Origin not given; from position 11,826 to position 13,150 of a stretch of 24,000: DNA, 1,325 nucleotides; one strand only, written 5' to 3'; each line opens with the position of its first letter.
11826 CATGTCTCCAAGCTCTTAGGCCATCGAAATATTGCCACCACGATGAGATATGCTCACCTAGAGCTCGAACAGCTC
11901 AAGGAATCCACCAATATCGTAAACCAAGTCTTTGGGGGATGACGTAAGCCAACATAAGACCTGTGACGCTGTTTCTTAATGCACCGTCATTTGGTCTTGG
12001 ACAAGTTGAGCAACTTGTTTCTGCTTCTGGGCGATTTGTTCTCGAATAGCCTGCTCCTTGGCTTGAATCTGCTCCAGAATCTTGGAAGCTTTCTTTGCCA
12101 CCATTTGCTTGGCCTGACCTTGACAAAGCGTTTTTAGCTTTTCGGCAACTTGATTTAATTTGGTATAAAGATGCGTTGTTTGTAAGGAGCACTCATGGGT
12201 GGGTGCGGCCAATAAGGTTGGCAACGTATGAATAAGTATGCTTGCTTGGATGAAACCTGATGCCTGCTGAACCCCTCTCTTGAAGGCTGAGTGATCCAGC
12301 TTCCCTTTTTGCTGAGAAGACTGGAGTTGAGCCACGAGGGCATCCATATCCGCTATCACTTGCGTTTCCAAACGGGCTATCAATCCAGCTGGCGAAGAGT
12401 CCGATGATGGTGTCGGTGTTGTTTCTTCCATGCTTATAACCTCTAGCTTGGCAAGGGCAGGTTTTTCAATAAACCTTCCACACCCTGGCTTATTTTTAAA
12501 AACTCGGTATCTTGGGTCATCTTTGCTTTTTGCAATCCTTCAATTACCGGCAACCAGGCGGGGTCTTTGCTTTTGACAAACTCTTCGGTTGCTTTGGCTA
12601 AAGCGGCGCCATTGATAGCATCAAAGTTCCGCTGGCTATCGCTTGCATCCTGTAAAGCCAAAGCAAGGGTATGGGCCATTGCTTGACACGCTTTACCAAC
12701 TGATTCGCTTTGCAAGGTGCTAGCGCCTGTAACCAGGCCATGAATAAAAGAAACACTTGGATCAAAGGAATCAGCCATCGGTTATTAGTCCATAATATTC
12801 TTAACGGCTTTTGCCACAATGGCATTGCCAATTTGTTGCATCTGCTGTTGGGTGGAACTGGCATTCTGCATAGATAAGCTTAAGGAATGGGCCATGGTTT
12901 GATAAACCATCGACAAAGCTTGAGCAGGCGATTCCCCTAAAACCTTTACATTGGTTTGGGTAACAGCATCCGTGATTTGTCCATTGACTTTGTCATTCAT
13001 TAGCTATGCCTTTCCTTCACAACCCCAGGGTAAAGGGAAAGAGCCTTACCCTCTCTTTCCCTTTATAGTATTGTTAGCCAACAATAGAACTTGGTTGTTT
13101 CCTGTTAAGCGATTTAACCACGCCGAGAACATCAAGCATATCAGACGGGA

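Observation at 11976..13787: Expanded R-body (reb) operon: four RebB-family paralogs plus a coiled-coil protein, carried next to an integrase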

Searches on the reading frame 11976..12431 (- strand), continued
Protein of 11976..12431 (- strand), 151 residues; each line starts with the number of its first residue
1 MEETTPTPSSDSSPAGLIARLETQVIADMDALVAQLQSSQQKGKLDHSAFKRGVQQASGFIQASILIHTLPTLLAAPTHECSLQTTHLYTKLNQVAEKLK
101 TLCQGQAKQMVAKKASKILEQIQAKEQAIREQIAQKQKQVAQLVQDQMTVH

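Call 120: find_encoding_contigs(protein=P0064, flank=9000, max_places=2)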
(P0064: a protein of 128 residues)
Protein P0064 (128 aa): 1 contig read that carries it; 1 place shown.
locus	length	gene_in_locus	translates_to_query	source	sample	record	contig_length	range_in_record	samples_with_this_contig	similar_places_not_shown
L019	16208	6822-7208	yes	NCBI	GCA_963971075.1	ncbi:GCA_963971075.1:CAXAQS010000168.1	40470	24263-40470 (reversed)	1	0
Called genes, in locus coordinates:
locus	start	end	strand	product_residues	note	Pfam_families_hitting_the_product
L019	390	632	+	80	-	-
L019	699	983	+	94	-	-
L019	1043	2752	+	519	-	-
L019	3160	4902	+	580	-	-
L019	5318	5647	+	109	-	PF11747:RebB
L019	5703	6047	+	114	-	PF11747:RebB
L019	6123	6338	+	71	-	PF11747:RebB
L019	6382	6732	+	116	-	PF11747:RebB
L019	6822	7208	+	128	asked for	-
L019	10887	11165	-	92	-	-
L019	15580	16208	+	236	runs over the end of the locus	-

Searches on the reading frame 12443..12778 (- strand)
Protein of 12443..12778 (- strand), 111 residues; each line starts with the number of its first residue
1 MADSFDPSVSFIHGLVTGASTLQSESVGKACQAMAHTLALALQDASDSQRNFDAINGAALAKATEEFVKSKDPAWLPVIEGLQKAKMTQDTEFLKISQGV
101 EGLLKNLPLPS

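Call 3: search_protein_families(library=pfam, proteins=[window:12443-12778:-], max_evalue=1)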
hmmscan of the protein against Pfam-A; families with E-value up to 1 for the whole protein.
window:12443-12778:- (111 aa): 1 family
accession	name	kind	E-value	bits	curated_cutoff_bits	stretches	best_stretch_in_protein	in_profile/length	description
PF11747.13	RebB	-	8.5e-05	23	24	1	24-67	18-61/68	Killing trait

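Call 4: search_protein_families(library=ncbifam, proteins=[window:12443-12778:-], max_evalue=1)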
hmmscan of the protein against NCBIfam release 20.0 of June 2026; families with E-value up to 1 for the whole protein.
window:12443-12778:- (111 aa): 0 families

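Call 31: find_homologous_proteins(query=window:12443-12778:-, max_evalue=10)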
Query window:12443-12778:- (111 aa): 42 proteins with E <= 10 among 47 candidates.
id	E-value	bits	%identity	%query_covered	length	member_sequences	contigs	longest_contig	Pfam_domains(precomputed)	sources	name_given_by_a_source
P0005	2.5e-64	232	100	100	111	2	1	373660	-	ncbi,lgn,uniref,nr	ncbi:RebB family R body protein [Candidatus Finniella inopinata]|uniref:Uncharacterized protein n=1 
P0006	3.5e-62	225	96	100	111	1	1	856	-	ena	-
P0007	1.8e-60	219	95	100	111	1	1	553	-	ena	-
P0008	9.7e-60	217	93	100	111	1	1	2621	PF11747.14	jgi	jgi:hypothetical protein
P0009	1.0e-59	217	93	100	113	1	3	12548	PF11747.14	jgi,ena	-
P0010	1.5e-59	216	93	100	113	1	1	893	PF11747.14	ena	-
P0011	1.9e-58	213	91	100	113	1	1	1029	-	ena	-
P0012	2.0e-58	213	90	100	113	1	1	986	-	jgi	-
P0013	2.5e-58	212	90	100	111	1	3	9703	-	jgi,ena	-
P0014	3.5e-58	212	90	100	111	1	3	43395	-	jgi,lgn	-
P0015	3.5e-58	212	90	100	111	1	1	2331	PF11747.14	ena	-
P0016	3.7e-58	212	89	100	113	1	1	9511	-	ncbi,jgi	jgi:hypothetical protein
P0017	3.8e-58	212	90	100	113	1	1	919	-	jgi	-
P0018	6.1e-58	211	88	100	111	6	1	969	-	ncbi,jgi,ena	jgi:hypothetical protein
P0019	8.1e-58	211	90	100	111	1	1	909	-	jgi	jgi:hypothetical protein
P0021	1.5e-57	210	88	100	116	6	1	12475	PF11747.14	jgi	jgi:hypothetical protein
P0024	3.6e-57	209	87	99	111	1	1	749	PF11747.14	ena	-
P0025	1.6e-55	203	86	100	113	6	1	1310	PF11747.14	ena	-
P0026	2.3e-55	203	86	100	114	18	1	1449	PF11747.14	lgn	-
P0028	1.9e-54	200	86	100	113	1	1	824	PF11747.14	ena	-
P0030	2.4e-54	200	85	100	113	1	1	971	PF11747.14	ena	-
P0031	8.5e-54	198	85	100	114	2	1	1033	PF11747.14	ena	-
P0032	1.2e-53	197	85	100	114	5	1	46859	PF11747.14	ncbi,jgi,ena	jgi:hypothetical protein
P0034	9.0e-53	195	81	100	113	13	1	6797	PF11747.14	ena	-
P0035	9.3e-53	194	83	100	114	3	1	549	PF11747.14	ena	-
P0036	1.6e-52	194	83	100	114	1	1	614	PF11747.14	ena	-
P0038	5.8e-52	192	83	98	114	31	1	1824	PF11747.14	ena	-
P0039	2.0e-51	190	80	100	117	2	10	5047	PF11747.14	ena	-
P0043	2.0e-35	139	62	97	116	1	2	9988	PF11747.14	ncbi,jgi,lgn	jgi:hypothetical protein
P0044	3.1e-34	135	89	66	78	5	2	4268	PF11747.14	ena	-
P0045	1.9e-31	126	61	95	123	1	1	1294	PF11747.14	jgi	-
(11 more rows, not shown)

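Call 32: find_encoding_contigs(protein=P0032, flank=8000, max_places=2)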
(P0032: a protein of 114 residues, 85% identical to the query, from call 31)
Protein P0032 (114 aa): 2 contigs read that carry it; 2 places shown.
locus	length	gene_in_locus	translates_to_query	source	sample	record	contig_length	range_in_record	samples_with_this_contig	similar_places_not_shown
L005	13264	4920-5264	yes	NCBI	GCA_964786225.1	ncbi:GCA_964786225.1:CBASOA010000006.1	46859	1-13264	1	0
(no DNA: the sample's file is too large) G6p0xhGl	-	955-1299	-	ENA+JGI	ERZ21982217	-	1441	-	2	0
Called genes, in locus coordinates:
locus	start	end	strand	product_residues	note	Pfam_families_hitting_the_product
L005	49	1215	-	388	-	PF00078:RVT_1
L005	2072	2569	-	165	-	PF02559:CarD_TRCF_RID (faint), PF21095:CarD_C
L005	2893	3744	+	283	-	PF01609:DDE_Tnp_1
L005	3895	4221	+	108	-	PF11747:RebB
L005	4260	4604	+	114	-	PF11747:RebB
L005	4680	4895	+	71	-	PF11747:RebB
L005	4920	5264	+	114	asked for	PF11747:RebB (weak)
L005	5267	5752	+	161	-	-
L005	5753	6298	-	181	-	-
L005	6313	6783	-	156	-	-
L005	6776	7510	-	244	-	PF09588:YqaJ (faint)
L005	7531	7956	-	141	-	PF05037:DUF669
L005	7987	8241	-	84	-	PF10073:GapR_DNA-bd (weak)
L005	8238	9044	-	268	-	PF13479:AAA_24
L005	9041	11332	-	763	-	PF08707:PriCT_2, PF13148:DUF3987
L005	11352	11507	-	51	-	-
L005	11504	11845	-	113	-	-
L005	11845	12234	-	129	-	-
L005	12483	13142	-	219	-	-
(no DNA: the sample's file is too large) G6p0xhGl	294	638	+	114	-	PF11747:RebB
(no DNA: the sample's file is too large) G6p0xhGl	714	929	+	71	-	PF11747:RebB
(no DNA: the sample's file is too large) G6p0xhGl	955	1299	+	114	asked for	PF11747:RebB (weak)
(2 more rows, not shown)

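Call 33: find_encoding_contigs(protein=P0014, flank=8000, max_places=2)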
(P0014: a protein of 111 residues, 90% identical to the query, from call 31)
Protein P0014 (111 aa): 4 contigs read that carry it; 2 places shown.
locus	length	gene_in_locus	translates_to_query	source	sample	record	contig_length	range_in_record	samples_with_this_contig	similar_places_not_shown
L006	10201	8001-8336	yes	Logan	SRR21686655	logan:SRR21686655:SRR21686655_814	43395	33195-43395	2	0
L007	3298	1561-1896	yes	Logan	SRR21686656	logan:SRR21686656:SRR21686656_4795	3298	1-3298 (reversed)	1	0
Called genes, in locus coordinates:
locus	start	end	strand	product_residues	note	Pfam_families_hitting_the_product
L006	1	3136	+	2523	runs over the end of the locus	PF04830:DUF637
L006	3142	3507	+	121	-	-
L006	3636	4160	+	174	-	-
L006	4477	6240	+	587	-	-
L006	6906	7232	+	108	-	PF11747:RebB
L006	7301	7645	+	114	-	PF11747:RebB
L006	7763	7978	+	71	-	PF11747:RebB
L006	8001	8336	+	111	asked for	-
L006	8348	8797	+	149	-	-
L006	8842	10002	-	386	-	PF13356:Arm-DNA-bind_3, PF14659:Phage_int_SAM_3 (weak), PF00589:Phage_integrase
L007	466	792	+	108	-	PF11747:RebB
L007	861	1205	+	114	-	PF11747:RebB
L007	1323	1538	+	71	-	PF11747:RebB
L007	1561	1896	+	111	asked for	-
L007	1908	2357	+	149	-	-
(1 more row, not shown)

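Call 34: find_encoding_contigs(protein=P0043, flank=8000, max_places=2)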
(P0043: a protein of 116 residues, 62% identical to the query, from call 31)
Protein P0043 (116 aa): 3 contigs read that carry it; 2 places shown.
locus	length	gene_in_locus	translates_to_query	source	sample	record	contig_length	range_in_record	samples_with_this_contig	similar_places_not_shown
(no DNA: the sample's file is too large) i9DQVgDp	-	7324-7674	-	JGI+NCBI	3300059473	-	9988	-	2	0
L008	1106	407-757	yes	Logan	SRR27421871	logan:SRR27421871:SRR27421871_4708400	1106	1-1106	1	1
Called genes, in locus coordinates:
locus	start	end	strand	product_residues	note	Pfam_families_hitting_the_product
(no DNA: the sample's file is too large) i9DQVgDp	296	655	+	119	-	-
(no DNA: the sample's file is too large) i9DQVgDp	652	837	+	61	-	-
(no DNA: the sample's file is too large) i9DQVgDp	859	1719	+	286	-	PF25209:Phage_capsid_4 (weak)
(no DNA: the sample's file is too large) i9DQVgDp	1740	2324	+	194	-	-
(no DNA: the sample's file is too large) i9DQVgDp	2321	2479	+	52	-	-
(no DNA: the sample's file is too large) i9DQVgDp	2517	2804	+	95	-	-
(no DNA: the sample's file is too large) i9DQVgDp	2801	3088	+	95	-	PF13560:HTH_31, PF12844:HTH_19 (weak), PF01381:HTH_3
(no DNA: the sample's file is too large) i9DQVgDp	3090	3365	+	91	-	-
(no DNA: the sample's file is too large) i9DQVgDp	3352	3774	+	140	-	PF03118:RNA_pol_A_CTD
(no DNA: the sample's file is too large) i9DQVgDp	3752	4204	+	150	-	-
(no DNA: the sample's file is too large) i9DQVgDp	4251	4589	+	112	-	-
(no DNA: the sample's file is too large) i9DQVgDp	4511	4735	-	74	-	-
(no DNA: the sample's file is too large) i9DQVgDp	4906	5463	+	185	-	-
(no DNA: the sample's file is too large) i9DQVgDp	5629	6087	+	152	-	-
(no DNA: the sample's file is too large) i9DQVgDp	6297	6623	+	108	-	PF11747:RebB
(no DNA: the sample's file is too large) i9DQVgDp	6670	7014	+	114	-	PF11747:RebB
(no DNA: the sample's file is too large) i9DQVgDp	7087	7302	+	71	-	PF11747:RebB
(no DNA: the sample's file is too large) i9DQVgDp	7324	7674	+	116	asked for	PF11747:RebB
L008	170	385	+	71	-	PF11747:RebB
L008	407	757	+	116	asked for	PF11747:RebB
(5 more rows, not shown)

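Call 44: search_protein_families(library=phrogs, proteins=[window:12443-12778:-], max_evalue=0.1)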
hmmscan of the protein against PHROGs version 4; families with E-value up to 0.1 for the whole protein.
window:12443-12778:- (111 aa): 0 families

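Call 46: find_related_loci(query=A5, collection=genome_contigs, flank=10000)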
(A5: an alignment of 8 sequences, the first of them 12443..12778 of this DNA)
Query A5 (111 aa) in genome_contigs; peptide patterns used: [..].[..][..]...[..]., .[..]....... (x = any residue, [..] = any of these).
88 stretches matched a pattern; 3 encode a relative of the query (tblastn E <= 1e-3); 3 distinct loci.
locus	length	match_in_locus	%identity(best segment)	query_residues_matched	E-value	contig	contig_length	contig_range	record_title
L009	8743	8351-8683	84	1-111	2e-63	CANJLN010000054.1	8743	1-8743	MAG: Alphaproteobacteria bacterium isolate RH-23may17-736 genome assembly, contig: RH-23may17-C65978, whole genome shotg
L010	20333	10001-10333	85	1-111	5e-63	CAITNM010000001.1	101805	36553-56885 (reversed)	MAG: uncultured Alphaproteobacteria bacterium isolate AM-2014_bin-2127 genome assembly, contig: bin-2127:01/47, whole ge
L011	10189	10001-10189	86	1-63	2e-33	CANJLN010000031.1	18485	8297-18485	MAG: Alphaproteobacteria bacterium isolate RH-23may17-736 genome assembly, contig: RH-23may17-C22252, whole genome shotg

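Call 47: find_related_loci(query=A5, collection=viral_contigs, flank=10000)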
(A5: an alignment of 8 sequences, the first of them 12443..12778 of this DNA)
Query A5 (111 aa) in viral_contigs; peptide patterns used: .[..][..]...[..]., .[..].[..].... (x = any residue, [..] = any of these).
41 stretches matched a pattern, but none encodes a relative of the query by tblastn (E <= 1e-3).

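Call 51: search_protein_families(library=pfam, proteins=[L010:5929-7155:+, L010:7152-7721:+, L010:7835-8368:+, L010:10797-11270:-, L006:4477-6240:+, L006:3636-4160:+, L006:3142-3507:+, L005:5753-6298:-, L005:6313-6783:-], max_evalue=0.1)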
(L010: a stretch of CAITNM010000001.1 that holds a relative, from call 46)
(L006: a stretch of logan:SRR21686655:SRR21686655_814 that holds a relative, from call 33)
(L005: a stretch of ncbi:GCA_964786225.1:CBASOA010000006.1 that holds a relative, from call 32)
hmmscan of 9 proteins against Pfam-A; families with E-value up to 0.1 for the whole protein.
L010:5929-7155:+ (408 aa): 0 families

L010:7152-7721:+ (189 aa): 1 family
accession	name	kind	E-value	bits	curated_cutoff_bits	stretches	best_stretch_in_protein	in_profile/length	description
PF13516.12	LRR_6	-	0.063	13.8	23.4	0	97-114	5-21/24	Leucine Rich repeat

L010:7835-8368:+ (177 aa): 4 families
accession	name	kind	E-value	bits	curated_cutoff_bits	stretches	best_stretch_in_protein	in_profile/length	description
PF00581.25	Rhodanese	-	6.5e-11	43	22.2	1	84-170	12-101/102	Rhodanese-like domain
PF15994.10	DUF4770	-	0.012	16.3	27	1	7-50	6-49/181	Domain of unknown function (DUF4770)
PF21554.2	CCC_C_2nd_pro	-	0.022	15.2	27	1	2-81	3-82/132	Prokaryotic cation-chloride cotransporter, C-terminal domain, 2nd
PF09716.15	ETRAMP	-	0.071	13.6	29.1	1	20-53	1-28/81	Malarial early transcribed membrane protein (ETRAMP)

L010:10797-11270:- (157 aa): 1 family
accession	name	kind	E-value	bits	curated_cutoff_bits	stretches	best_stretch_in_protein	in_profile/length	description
PF02075.23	RuvC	-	3.5e-06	27.4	22.2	1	5-148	2-144/148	Crossover junction endodeoxyribonuclease RuvC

L006:4477-6240:+ (587 aa): 0 families

L006:3636-4160:+ (174 aa): 0 families

L006:3142-3507:+ (121 aa): 1 family
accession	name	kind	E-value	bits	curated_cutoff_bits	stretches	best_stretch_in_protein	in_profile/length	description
PF20184.3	DUF6547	-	0.091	13.5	27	0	31-106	30-106/117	Family of unknown function (DUF6547)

L005:5753-6298:- (181 aa): 2 families
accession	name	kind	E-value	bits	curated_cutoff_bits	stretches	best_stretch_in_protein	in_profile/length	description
PF05361.17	PP1_inhibitor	-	0.066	13.8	22.4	0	85-134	73-123/141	PKC-activated protein phosphatase-1 inhibitor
PF24074.1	DUF7366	-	0.075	13.7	27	0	86-122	16-52/78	Domain of unknown function (DUF7366)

L005:6313-6783:- (156 aa): 2 families
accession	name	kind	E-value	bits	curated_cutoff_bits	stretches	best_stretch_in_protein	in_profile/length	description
PF02075.23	RuvC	-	0.00076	19.8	22.2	1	7-147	4-144/148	Crossover junction endodeoxyribonuclease RuvC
PF07066.17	DUF3882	-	0.073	13.4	22.1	0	78-151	85-160/162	Lactococcus phage M3 protein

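Call 95: search_protein_families(library=padloc, proteins=[window:12443-12778:-], max_evalue=0.1)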
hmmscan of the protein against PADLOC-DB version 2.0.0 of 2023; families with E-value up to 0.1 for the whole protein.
window:12443-12778:- (111 aa): 0 families

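Call 114: search_protein_families(library=pfam, proteins=[L010:40-5340:+, L010:12547-12954:+, L010:13427-14842:+, L010:15170-17062:+, L010:17138-18097:+, L010:18320-19540:+, L010:19564-19935:+], max_evalue=0.001)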
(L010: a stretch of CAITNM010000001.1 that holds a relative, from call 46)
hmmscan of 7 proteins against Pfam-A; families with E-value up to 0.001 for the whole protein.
L010:40-5340:+ (1766 aa): 2 families
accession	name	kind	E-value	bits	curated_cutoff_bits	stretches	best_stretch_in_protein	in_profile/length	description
PF04830.18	DUF637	-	5e-10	39.8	26.6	1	1282-1449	1-166/168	Possible hemagglutinin (DUF637)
PF15653.11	Tox-URI2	-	1.8e-06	28.7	20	1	1677-1752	7-83/86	URI fold toxin 2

L010:12547-12954:+ (135 aa): 1 family
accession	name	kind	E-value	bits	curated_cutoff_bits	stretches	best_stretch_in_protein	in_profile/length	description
PF18932.5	DUF5681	-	2.4e-06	28.5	27.5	1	3-37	5-33/77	Family of unknown function (DUF5681)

L010:13427-14842:+ (471 aa): 2 families
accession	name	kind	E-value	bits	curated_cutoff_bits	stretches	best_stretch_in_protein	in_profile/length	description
PF03237.21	Terminase_6N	-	8.4e-15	55.4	22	1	41-272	1-212/215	Terminase large subunit, T4likevirus-type, N-terminal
PF17289.8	Terminase_6C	-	5.4e-11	43.1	22.6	1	291-446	2-153/155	Terminase RNaseH-like domain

L010:15170-17062:+ (630 aa): 1 family
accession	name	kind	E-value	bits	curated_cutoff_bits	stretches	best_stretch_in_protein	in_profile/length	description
PF16510.12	P22_portal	-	9.3e-77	259.3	26.1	1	26-614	8-574/594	Phage P22-like portal protein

L010:17138-18097:+ (319 aa): 0 families

L010:18320-19540:+ (406 aa): 0 families

L010:19564-19935:+ (123 aa): 0 families

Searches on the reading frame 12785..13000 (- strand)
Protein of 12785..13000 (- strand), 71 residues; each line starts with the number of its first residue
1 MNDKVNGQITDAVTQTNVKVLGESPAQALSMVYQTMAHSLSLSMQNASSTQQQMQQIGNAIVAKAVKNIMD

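Call 3: search_protein_families(library=pfam, proteins=[window:12785-13000:-], max_evalue=1)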
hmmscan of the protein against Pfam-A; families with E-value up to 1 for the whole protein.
window:12785-13000:- (71 aa): 2 families
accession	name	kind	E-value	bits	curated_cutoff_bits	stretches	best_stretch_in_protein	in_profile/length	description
PF11747.13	RebB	-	1.8e-24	86.1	24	1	9-70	1-62/68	Killing trait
PF06078.17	DUF937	-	0.032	15.1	25.4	1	3-65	1-62/135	Bacterial protein of unknown function (DUF937)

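Call 4: search_protein_families(library=ncbifam, proteins=[window:12785-13000:-], max_evalue=1)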
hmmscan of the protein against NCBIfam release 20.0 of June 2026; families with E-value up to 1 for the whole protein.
window:12785-13000:- (71 aa): 0 families

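Call 44: search_protein_families(library=phrogs, proteins=[window:12785-13000:-], max_evalue=0.1)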
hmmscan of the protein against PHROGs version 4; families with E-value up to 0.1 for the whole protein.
window:12785-13000:- (71 aa): 2 families
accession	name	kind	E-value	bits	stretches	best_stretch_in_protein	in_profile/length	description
phrog_32040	-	unknown function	6.9e-13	49.6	1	3-63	15-75/118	-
phrog_6703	-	unknown function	0.024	15.4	0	10-69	134-197/229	-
